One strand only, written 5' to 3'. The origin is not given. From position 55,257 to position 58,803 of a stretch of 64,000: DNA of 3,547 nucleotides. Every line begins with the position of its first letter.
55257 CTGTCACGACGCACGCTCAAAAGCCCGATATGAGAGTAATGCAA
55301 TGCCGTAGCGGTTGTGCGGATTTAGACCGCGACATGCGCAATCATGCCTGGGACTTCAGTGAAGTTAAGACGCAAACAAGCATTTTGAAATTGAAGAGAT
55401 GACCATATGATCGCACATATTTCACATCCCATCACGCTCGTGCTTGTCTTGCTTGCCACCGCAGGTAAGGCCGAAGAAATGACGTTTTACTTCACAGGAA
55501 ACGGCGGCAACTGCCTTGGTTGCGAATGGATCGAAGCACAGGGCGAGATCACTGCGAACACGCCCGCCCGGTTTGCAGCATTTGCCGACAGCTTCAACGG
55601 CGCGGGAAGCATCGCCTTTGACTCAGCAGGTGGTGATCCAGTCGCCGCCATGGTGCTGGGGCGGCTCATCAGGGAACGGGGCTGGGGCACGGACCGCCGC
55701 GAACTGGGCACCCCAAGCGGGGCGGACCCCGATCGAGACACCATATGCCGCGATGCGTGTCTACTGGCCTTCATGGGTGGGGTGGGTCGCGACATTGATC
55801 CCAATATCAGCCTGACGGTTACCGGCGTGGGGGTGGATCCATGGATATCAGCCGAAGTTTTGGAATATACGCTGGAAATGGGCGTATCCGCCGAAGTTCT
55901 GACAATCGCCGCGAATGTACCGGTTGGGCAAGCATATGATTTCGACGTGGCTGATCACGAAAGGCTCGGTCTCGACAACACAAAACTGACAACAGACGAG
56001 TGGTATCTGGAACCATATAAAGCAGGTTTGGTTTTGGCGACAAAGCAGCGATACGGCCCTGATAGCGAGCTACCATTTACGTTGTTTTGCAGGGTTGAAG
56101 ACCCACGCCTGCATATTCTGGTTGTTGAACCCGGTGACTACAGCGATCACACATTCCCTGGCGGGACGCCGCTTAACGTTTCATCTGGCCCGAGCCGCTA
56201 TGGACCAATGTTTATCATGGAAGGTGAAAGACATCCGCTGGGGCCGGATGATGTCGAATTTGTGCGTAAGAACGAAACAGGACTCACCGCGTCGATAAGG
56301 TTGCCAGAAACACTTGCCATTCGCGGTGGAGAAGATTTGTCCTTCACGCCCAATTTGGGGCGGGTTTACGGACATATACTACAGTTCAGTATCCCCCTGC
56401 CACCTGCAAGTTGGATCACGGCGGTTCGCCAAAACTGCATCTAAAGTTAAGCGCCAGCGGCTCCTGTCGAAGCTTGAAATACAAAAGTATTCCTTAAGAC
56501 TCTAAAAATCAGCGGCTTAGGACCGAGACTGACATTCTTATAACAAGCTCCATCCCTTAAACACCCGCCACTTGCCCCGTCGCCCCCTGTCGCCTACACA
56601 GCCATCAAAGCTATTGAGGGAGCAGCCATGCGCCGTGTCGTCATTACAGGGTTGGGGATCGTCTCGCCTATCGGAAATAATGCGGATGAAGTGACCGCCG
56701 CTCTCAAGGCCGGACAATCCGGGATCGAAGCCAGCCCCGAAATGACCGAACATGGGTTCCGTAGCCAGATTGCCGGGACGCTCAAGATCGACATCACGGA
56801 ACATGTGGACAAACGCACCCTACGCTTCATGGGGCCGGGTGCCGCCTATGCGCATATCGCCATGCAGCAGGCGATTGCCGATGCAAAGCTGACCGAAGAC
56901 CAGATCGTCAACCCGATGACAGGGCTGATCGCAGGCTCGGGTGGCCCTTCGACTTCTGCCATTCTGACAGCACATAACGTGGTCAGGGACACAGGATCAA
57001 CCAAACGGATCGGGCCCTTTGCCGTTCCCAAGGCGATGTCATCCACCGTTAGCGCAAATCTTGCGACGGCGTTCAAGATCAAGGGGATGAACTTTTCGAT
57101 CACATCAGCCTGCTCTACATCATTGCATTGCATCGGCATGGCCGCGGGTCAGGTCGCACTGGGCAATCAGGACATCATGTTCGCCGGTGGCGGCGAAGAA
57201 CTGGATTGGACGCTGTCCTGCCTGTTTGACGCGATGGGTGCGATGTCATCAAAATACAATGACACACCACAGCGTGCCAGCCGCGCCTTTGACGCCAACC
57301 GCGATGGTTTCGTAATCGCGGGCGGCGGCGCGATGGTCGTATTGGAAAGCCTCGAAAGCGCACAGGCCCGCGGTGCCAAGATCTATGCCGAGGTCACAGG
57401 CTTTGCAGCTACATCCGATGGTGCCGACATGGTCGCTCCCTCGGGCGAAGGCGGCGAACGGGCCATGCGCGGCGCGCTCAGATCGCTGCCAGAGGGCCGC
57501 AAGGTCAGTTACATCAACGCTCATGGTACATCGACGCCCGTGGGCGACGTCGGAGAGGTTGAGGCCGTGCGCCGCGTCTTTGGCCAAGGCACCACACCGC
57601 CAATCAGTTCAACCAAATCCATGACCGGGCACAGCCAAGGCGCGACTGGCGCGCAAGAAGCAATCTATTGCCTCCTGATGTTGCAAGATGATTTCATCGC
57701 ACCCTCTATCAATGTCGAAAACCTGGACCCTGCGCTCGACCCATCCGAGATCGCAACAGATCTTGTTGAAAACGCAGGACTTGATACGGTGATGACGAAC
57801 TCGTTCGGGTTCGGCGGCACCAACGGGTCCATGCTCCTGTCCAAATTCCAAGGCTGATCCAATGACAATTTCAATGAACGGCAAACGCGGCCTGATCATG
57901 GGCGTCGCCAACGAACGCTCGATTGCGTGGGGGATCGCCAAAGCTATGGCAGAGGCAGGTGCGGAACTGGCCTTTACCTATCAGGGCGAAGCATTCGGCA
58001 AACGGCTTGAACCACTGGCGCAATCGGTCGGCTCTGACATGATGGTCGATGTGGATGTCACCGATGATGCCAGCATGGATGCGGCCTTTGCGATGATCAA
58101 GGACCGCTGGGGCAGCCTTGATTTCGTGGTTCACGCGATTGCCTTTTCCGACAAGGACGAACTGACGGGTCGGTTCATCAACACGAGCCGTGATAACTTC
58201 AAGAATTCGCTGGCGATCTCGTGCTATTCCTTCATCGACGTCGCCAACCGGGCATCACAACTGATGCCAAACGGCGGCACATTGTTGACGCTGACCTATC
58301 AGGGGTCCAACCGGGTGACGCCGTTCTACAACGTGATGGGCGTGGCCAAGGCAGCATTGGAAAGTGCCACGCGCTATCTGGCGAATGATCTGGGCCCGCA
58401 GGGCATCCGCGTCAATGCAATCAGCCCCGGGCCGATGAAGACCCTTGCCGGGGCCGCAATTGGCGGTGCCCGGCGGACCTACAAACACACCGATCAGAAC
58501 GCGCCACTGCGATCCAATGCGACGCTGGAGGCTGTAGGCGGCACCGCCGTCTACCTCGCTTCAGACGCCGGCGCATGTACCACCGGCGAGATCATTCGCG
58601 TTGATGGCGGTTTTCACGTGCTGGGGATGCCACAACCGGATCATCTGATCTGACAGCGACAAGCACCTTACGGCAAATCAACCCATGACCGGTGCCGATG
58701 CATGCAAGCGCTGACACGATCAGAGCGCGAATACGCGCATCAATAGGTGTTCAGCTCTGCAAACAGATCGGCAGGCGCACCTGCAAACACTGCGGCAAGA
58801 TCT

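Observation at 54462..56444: Two-gene insertion splitting the fabA-fabB operon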

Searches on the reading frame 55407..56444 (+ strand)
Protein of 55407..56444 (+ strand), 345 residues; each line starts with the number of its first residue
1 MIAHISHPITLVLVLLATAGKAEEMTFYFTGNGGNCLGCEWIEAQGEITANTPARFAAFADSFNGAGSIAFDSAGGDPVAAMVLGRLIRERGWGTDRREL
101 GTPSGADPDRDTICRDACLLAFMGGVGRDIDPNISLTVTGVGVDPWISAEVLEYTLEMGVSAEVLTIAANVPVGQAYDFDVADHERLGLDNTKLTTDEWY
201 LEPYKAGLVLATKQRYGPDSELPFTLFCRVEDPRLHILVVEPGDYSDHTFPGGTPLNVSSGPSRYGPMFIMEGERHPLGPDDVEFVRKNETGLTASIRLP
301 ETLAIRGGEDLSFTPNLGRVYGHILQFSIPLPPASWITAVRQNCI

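Call 3: search_protein_families(library=pfam, proteins=[window:55407-56444:+], max_evalue=0.01)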
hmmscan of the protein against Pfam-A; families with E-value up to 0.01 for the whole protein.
window:55407-56444:+ (345 aa): 0 families

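Call 4: search_protein_families(library=ncbifam, proteins=[window:55407-56444:+], max_evalue=0.01)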
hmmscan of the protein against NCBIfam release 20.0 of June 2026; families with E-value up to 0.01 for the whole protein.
window:55407-56444:+ (345 aa): 0 families

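Call 9: find_homologous_proteins(query=window:55407-56444:+)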
Query window:55407-56444:+ (345 aa): 24 proteins with E <= 0.001 among 8000 candidates.
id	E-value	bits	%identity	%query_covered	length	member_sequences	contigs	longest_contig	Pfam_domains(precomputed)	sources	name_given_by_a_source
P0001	3.2e-211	720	95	93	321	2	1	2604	-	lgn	-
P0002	6.4e-178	610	79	94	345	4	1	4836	-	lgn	-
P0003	3.7e-170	584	75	98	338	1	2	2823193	-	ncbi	-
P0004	2.7e-142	493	65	97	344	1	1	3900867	-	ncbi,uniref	ncbi:hypothetical protein [Yoonia sp. BS5-3]|uniref:Uncharacterized protein n=1 Tax=Yoonia phaeophyt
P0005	1.0e-134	468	62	100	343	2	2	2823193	-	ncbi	-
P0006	3.8e-134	466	62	100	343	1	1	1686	-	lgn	-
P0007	6.3e-115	403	55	97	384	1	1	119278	-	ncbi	-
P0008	6.1e-113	396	54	97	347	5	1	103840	-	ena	-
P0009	2.8e-111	391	52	99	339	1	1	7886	-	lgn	-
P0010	1.2e-52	198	36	96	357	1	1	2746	-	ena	-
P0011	4.4e-52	196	36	97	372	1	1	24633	-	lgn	-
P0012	5.5e-50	189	36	98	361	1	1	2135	-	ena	-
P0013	1.5e-48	184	34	93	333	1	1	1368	-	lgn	-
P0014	1.7e-47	181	35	94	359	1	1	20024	-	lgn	-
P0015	2.0e-44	171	33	94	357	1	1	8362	-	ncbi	ncbi:MAG: hypothetical protein RJQ21_02715 [Rhodospirillales bacterium]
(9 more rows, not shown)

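Call 12: find_encoding_contigs(protein=P0004, flank=6000, max_places=3)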
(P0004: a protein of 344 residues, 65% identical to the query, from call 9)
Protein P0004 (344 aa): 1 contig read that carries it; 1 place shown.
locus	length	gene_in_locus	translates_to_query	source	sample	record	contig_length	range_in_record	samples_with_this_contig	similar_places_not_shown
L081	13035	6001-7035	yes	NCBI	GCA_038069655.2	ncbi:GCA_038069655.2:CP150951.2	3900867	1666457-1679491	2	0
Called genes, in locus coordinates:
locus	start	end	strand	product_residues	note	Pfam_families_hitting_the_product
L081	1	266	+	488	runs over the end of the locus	PF10947:DUF2628 (weak), PF00528:BPD_transp_1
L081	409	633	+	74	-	-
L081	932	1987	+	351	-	PF00899:ThiF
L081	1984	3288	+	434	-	PF02624:YcaO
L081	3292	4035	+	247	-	PF00881:Nitroreductase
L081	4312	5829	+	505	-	PF00005:ABC_tran, PF00006:ATP-synt_ab (faint), PF02463:SMC_N (faint), PF13304:AAA_21, PF00005:ABC_tran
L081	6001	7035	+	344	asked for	-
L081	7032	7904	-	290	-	PF00126:HTH_1, PF03466:LysR_substrate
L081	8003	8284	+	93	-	PF07045:DUF1330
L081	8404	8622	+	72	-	-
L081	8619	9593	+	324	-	PF13474:SnoaL_3 (faint), PF14534:DUF4440, PF00196:GerE (weak), PF13556:HTH_30 (weak)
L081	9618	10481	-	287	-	PF05013:FGase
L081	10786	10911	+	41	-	PF00444:Ribosomal_L36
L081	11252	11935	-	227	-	PF01810:LysE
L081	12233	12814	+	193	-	PF21993:TetR_C_13_2 (faint), PF00440:TetR_N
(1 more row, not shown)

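Call 16: find_encoding_contigs(protein=P0003, flank=6000, max_places=3)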
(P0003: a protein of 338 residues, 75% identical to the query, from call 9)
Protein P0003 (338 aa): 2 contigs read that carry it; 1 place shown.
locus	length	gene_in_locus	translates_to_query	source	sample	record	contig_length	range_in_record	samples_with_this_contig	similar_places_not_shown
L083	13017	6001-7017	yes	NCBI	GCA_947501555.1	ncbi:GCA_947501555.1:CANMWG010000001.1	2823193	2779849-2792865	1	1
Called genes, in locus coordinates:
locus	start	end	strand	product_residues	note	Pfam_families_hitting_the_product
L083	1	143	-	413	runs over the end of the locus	PF01266:DAO, PF03486:HI0933_like (faint), PF07992:Pyr_redox_2 (faint), PF13450:NAD_binding_8 (weak)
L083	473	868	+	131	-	PF00903:Glyoxalase, PF12681:Glyoxalase_2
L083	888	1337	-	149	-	PF00293:NUDIX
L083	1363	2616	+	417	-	PF00817:IMS, PF11799:IMS_C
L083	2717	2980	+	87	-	-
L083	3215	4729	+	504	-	PF00005:ABC_tran, PF00006:ATP-synt_ab (faint), PF02463:SMC_N (faint), PF13304:AAA_21, PF00005:ABC_tran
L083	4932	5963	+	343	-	-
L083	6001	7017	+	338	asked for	-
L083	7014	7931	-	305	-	PF00126:HTH_1, PF03466:LysR_substrate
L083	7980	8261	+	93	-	PF07045:DUF1330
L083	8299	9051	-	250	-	PF05013:FGase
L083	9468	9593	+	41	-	PF00444:Ribosomal_L36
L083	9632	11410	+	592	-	PF00023:Ank (faint), PF12796:Ank_2, PF13606:Ank_3 (faint), PF13637:Ank_4 (faint), PF13857:Ank_5 (faint)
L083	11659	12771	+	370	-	PF00724:Oxidored_FMN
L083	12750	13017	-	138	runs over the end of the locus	-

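Call 17: find_encoding_contigs(protein=P0005, flank=6000, max_places=3)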
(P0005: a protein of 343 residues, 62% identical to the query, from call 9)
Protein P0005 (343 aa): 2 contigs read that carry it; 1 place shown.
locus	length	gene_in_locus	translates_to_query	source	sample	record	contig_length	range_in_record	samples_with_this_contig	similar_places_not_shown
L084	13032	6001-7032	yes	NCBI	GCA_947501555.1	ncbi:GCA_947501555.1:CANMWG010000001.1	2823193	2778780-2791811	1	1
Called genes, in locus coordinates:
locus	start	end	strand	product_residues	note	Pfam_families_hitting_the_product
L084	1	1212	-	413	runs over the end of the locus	PF01266:DAO, PF03486:HI0933_like (faint), PF07992:Pyr_redox_2 (faint), PF13450:NAD_binding_8 (weak)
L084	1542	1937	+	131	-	PF00903:Glyoxalase, PF12681:Glyoxalase_2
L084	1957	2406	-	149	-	PF00293:NUDIX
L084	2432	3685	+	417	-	PF00817:IMS, PF11799:IMS_C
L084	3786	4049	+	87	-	-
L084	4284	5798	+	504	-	PF00005:ABC_tran, PF00006:ATP-synt_ab (faint), PF02463:SMC_N (faint), PF13304:AAA_21, PF00005:ABC_tran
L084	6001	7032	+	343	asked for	-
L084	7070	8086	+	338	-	-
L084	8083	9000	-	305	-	PF00126:HTH_1, PF03466:LysR_substrate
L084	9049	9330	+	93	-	PF07045:DUF1330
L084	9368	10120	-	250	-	PF05013:FGase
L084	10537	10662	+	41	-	PF00444:Ribosomal_L36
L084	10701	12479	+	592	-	PF00023:Ank (faint), PF12796:Ank_2, PF13606:Ank_3 (faint), PF13637:Ank_4 (faint), PF13857:Ank_5 (faint)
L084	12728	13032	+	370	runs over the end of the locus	PF00724:Oxidored_FMN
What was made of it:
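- ORF2 homologues elsewhere lie at ABC-F|ORF2 (one or two copies)|LysR(-)|DUF1330 (calls 12, 16, 17).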

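Call 22: search_solved_structures(query=A1, max_evalue=10)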
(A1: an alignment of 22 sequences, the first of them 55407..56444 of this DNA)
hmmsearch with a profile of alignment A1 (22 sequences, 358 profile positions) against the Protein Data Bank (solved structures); distinct sequences matched with E-value up to 10: 5.
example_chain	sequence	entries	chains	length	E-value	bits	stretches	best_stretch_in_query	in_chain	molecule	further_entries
7ljp_A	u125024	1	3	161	0.19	14.2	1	198-260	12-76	SsrA-binding protein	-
6m4b_A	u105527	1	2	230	0.35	13.3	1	46-91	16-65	Membrane-bound protease PH1510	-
2deo_A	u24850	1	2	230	0.35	13.3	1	46-91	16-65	441aa long hypothetical nfeD protein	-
3bpp_A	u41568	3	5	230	0.35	13.3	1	46-91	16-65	1510-N membrane protease | 441aa long hypothetical nfeD protein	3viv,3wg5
6bl9_A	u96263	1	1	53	0.94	11.9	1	108-137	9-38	Sm2a toxin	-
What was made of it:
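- On ClpP / SppA / NfeD serine peptidases: Weak profile hit to NfeD, E 0.35 (call 22).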

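Call 28: find_encoding_contigs(protein=P0001, flank=6000, max_places=3)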
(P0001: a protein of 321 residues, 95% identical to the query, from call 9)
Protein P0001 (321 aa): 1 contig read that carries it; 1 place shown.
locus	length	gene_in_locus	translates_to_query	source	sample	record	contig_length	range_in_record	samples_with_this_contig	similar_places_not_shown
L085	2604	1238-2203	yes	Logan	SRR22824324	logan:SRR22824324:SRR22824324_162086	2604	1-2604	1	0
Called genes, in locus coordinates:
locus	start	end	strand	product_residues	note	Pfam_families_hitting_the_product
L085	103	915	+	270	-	PF19541:DUF6065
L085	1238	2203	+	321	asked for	-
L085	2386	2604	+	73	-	?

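Call 29: find_encoding_contigs(protein=P0002, flank=6000, max_places=3)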
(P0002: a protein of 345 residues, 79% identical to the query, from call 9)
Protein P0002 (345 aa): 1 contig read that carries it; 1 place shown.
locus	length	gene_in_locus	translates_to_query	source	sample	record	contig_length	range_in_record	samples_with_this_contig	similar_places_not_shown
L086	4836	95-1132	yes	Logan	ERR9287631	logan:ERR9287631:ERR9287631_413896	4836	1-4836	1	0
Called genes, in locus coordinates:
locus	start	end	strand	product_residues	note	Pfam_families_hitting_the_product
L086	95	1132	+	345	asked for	-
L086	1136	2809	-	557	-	-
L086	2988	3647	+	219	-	-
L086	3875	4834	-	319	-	?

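Call 38: predict_structure(alignment_id=A1)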
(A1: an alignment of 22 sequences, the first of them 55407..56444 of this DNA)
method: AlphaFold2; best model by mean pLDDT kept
length: 345 residues; sequences in the alignment: 22
mean_pLDDT: 84.7   pTM: 0.74
mean pLDDT of the five models: 84.7, 84.6, 84.2, 83.8, 83.2
residues with pLDDT >= 90: 199; 70-90: 88; 50-70: 51; < 50: 7
segments of 3 or more residues with pLDDT < 50: 1-4, 18-20
pLDDT, mean of each block of 10 residues (from residue 1): 49 51 81 62 92 95 84 93 97 87 57 90 94 89 78 96 93 93 92 91 96 87 95 94 86 74 75 88 91 93 81 76 82 93 95
secondary structure, 60 per line:
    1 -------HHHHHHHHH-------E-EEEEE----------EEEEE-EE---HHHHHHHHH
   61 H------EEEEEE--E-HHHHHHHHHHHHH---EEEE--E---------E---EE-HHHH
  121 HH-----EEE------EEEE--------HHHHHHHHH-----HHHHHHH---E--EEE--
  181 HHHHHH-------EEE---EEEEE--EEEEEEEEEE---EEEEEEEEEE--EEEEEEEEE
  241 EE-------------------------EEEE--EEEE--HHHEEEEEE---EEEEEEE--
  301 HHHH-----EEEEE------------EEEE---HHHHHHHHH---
elements in order: H8-16 E26-30 E41-45 H52-61 E68-73 H78-90 E94-97 H117-122 E128-130 E137-140 H149-157 H163-169 E176-178 H181-186 E194-196 E200-204 E207-216 E220-229 E232-242 E268-271 E274-277 E283-288 E292-298 H301-304 E310-314 E327-330 H334-342
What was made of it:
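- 55407..56444 (+): ORF2: secreted 345-aa protein with a signal peptide, a ClpP/NfeD/SppA-like domain lacking the catalytic Ser and His, and an IalB-like C-terminal beta domain; six conserved Cys. Model pLDDT 84.7 (call 38).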

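Call 54: search_protein_families(library=padloc, proteins=[window:55407-56444:+], max_evalue=0.01)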
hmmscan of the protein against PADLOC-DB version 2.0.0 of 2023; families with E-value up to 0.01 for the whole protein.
window:55407-56444:+ (345 aa): 0 families

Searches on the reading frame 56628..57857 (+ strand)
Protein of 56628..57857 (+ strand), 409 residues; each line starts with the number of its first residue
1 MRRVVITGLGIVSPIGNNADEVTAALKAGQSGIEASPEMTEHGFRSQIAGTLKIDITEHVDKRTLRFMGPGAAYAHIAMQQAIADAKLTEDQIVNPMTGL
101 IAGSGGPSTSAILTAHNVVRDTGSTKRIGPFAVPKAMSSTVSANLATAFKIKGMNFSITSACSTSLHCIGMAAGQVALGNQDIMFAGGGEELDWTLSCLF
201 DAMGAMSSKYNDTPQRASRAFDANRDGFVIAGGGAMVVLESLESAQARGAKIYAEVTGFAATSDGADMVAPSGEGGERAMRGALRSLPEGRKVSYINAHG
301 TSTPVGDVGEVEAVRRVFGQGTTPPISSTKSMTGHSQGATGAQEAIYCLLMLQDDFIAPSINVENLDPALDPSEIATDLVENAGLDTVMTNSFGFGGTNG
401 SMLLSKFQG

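Call 3: search_protein_families(library=pfam, proteins=[window:56628-57857:+], max_evalue=0.01)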
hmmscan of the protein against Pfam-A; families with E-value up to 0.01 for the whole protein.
window:56628-57857:+ (409 aa): 5 families
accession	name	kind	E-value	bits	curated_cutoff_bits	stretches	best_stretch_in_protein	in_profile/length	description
PF00109.32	ketoacyl-synt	-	9.5e-43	147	20.8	1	1-245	1-252/252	Beta-ketoacyl synthase, N-terminal domain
PF02801.28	Ketoacyl-synt_C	-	5.3e-33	114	20.8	1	253-364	1-119/119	Beta-ketoacyl synthase, C-terminal domain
PF00108.29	Thiolase_N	-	0.0023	17.8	26.4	1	152-192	75-115/260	Thiolase, N-terminal domain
PF16197.11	KAsynt_C_assoc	-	0.0059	17.4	33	0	388-406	27-45/111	Ketoacyl-synthetase C-terminal extension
PF23982.2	XM1_gp53_minor_capsid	-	0.0067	16.7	27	0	210-266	69-130/154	XM1 gp53 minor capsid protein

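Call 4: search_protein_families(library=ncbifam, proteins=[window:56628-57857:+], max_evalue=0.01)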
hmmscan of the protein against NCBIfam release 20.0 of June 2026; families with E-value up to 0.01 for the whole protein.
window:56628-57857:+ (409 aa): 24 families
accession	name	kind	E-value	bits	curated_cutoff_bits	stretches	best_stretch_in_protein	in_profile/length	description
NF005935.0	PRK07967.1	equivalog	4.4e-190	631.8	630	1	1-408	1-405/406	beta-ketoacyl-ACP synthase I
TIGR03150.1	fabF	equivalog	5.5e-112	374.4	493.75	1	2-404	1-406/407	beta-ketoacyl-ACP synthase II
NF005589.0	PRK07314.1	subfamily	6.9e-112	374.2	387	1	1-407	3-412/413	beta-ketoacyl-ACP synthase II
NF004970.0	PRK06333.1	subfamily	3e-97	326.1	525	1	1-408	3-423/424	beta-ketoacyl-ACP synthase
NF006587.0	PRK09116.1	equivalog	6.9e-90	301.7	470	1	1-407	1-407/408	beta-ketoacyl-ACP synthase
NF006274.0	PRK08439.1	equivalog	1.5e-88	297.3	621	1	1-406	1-405/406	beta-ketoacyl-ACP synthase II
NF006434.0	PRK08722.1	equivalog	1e-86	291.4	759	1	2-406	4-413/414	beta-ketoacyl-ACP synthase II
NF005916.1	PRK07910.1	equivalog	7.9e-64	216.1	560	1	3-404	13-415/418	KasA/KasB family beta-ketoacyl-ACP synthase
NF005490.0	PRK07103.1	equivalog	5.4e-61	206.9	445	1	1-406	3-412/414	polyketide beta-ketoacyl:acyl carrier protein synthase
NF005076.0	PRK06501.1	equivalog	1.8e-59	201.7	629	2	136-406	149-422/425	beta-ketoacyl-ACP synthase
NF006618.0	PRK09185.1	subfamily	7.2e-57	193.2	407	1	1-406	2-392/394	beta-ketoacyl-ACP synthase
NF058662.1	cispenta_AmcF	equivalog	1.7e-48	165.5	325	1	4-405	2-368/369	cispentacin biosynthesis acyltransferase subunit AmcF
NF004618.0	PRK05952.1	equivalog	2.1e-47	161.8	455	1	3-406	3-382/384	beta-ketoacyl-ACP synthase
NF040607.1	mycolic_Pks13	equivalog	2.6e-31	108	2100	1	127-407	236-526/1680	polyketide synthase Pks13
NF045894.1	PKS_plus_SDR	equivalog_domain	3.3e-31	107.8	1740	1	128-404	139-424/1515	type I polyketide synthase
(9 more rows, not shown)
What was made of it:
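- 56628..57857 (+): fabB (beta-ketoacyl-ACP synthase I). NCBIfam NF005935, E 4e-190, 631.8 bits against a cut-off of 630 (call 4).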

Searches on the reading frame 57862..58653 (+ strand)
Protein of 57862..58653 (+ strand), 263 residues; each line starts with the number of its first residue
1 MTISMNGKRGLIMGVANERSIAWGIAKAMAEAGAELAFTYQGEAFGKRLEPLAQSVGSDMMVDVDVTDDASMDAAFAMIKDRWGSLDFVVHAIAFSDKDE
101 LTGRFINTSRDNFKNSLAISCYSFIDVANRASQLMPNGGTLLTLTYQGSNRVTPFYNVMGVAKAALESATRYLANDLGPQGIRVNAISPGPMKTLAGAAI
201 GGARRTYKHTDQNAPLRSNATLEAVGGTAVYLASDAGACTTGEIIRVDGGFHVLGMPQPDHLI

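Call 3: search_protein_families(library=pfam, proteins=[window:57862-58653:+], max_evalue=0.01)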
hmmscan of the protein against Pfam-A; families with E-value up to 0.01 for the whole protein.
window:57862-58653:+ (263 aa): 4 families
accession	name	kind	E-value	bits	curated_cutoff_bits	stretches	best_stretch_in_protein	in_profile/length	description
PF13561.12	adh_short_C2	-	1.5e-86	290.3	27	1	14-252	1-236/236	Enoyl-(Acyl carrier protein) reductase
PF00106.31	adh_short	-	1.2e-20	74.2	26.6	1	19-196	10-186/195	short chain dehydrogenase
PF23441.1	SDR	-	0.00015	21.7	27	1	66-253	70-257/258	SDR-like rossmann domain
PF12241.14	Enoyl_reductase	-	0.0053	16.6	22.1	0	134-188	132-188/236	Trans-2-enoyl-CoA reductase catalytic region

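Call 4: search_protein_families(library=ncbifam, proteins=[window:57862-58653:+], max_evalue=0.01)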
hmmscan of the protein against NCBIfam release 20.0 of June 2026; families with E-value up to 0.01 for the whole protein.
window:57862-58653:+ (263 aa): 203 families (the best 25 are shown)
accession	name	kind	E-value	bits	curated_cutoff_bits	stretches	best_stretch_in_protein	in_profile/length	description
NF005078.0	PRK06505.1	equivalog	8.9e-118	392.3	446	1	2-262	2-262/271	enoyl-ACP reductase FabI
NF006019.0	PRK08159.1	equivalog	2e-114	381.3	452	1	5-260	8-263/272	enoyl-ACP reductase FabI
NF006266.0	PRK08415.1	equivalog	1.7e-91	306.4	441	1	5-259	3-257/274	enoyl-ACP reductase FabI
NF005145.0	PRK06603.1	equivalog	2.1e-90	302.7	456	1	5-255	6-256/260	enoyl-ACP reductase FabI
NF005717.0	PRK07533.1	equivalog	3.4e-90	302.2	337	1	3-254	7-258/259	enoyl-ACP reductase FabI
NF006369.1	PRK08594.1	equivalog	5.1e-87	291.5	370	1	3-254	2-255/256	enoyl-ACP reductase FabI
NF005615.0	PRK07370.1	equivalog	1.2e-84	283.6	391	1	3-256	3-259/259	enoyl-ACP reductase FabI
NF005422.0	PRK06997.1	equivalog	1.6e-81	273.5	440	1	5-254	4-254/262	enoyl-ACP reductase FabI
NF005938.0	PRK07984.1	equivalog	5.8e-78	261.7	477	1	5-256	4-256/262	enoyl-ACP reductase FabI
NF004748.0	PRK06079.1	equivalog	6.1e-78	261.5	362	1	4-253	4-251/252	enoyl-ACP reductase FabI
NF006428.0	PRK08690.1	equivalog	1.5e-66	224.3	462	1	5-254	4-255/261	enoyl-ACP reductase FabI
NF005908.0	PRK07889.1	equivalog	2.5e-61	207.6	299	1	2-255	2-255/256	enoyl-ACP reductase FabI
NF004957.0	PRK06300.1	equivalog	3e-45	154.7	356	2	71-257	105-291/299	enoyl-[acyl-carrier-protein] reductase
NF040631.2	InhA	exception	6.4e-40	137.3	430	1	5-250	3-257/257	NADH-dependent enoyl-ACP reductase InhA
NF005559.1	PRK07231.1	subfamily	9.8e-32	110.4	215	1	7-252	4-248/249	glucose 1-dehydrogenase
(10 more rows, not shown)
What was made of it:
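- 57862..58653 (+): fabI (enoyl-ACP reductase), 4 bp after fabB; right flank of the locus. Pfam adh_short_C2, E 1.5e-86 (calls 3, 4).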
